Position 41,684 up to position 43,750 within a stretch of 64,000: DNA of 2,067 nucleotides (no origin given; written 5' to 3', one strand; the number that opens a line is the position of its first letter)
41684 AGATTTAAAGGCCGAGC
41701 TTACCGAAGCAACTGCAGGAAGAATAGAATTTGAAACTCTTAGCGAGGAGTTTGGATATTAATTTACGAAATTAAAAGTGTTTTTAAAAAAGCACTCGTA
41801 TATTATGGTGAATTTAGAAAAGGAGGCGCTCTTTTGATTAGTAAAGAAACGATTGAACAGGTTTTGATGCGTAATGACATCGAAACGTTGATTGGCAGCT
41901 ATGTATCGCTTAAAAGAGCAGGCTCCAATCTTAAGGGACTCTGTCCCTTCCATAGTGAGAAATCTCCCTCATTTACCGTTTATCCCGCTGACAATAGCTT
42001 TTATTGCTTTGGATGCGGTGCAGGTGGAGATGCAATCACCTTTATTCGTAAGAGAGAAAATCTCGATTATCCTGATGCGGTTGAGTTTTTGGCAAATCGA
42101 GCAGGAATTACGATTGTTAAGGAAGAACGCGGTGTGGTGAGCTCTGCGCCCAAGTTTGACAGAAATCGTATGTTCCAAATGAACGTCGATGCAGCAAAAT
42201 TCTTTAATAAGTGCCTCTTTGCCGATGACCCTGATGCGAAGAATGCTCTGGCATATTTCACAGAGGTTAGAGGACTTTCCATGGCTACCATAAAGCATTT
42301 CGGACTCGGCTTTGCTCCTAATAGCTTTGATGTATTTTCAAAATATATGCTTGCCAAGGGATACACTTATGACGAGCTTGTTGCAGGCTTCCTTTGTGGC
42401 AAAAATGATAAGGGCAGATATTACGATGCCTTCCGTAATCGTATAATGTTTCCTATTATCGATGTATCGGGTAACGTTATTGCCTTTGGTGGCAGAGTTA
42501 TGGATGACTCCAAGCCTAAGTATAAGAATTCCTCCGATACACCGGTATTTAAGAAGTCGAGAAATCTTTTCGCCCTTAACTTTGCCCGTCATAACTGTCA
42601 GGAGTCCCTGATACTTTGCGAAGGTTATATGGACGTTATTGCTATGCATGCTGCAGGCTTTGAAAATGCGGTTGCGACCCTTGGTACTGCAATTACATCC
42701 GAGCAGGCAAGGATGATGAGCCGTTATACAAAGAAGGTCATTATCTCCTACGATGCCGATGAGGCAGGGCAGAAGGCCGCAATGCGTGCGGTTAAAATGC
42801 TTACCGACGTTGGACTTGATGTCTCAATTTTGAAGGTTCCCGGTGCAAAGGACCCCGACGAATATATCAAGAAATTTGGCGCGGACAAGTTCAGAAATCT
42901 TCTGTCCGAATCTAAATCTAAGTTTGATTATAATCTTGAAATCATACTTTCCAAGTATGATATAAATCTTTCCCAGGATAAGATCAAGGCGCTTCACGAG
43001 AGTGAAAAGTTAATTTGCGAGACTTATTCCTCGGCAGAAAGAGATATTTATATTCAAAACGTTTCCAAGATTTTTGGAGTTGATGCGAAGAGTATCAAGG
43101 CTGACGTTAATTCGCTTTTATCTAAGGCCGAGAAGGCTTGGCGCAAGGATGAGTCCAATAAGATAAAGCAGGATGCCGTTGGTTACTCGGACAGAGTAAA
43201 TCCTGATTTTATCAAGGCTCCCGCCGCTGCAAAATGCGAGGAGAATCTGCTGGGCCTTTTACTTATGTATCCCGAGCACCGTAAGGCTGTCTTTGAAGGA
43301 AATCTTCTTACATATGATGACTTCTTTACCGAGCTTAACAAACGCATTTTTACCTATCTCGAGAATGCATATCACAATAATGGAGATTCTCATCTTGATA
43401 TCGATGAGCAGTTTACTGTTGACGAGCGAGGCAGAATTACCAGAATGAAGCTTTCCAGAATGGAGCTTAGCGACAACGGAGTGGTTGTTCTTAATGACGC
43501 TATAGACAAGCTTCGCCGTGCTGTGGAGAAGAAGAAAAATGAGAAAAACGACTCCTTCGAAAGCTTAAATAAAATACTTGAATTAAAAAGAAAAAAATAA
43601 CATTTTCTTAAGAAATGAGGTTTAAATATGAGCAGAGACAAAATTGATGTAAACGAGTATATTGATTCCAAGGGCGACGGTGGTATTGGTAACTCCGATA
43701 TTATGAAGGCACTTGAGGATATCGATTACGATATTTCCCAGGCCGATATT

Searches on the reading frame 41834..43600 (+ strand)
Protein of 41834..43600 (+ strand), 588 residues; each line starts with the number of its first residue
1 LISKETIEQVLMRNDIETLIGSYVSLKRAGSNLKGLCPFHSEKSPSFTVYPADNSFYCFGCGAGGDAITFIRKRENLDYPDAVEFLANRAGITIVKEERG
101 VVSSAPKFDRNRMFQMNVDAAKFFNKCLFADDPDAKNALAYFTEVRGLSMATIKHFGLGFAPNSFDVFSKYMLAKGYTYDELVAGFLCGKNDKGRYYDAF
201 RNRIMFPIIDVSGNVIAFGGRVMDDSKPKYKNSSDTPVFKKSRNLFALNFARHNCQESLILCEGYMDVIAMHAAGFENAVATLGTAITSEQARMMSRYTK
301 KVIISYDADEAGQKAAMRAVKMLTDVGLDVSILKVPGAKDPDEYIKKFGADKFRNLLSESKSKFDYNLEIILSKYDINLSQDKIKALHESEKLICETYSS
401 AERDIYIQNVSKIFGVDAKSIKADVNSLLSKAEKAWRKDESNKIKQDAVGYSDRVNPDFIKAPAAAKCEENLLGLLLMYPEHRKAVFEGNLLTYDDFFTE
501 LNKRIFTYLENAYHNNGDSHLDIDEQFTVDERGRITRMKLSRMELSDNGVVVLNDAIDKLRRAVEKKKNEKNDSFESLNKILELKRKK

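Call 78: search_protein_families(library=pfam, proteins=[window:41834-43600:+], max_evalue=0.00001)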
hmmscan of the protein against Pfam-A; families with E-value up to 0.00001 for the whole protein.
window:41834-43600:+ (588 aa): 7 families
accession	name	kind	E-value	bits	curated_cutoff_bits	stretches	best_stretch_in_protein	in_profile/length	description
PF08275.17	DNAG_N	-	8.1e-37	126.6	26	1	134-251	10-127/128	DNA primase catalytic core, N-terminal domain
PF01807.25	Zn_ribbon_DnaG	-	1.3e-34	118.3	24.9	1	3-97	2-96/98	CHC2 zinc finger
PF13155.12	Toprim_2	-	2.1e-28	99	22.1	1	260-345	1-88/88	Toprim-like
PF13662.12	Toprim_4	-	7.3e-22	77.8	25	1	259-333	3-84/85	Toprim domain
PF01751.28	Toprim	-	4.5e-15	56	23.1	1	259-324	2-81/96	Toprim domain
PF10410.14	DnaB_bind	-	3.5e-08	34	20.6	1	364-417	1-54/56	DnaB-helicase binding domain of primase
PF13362.12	Toprim_3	-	4.7e-08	33.8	27.2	1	259-351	2-95/95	Toprim domain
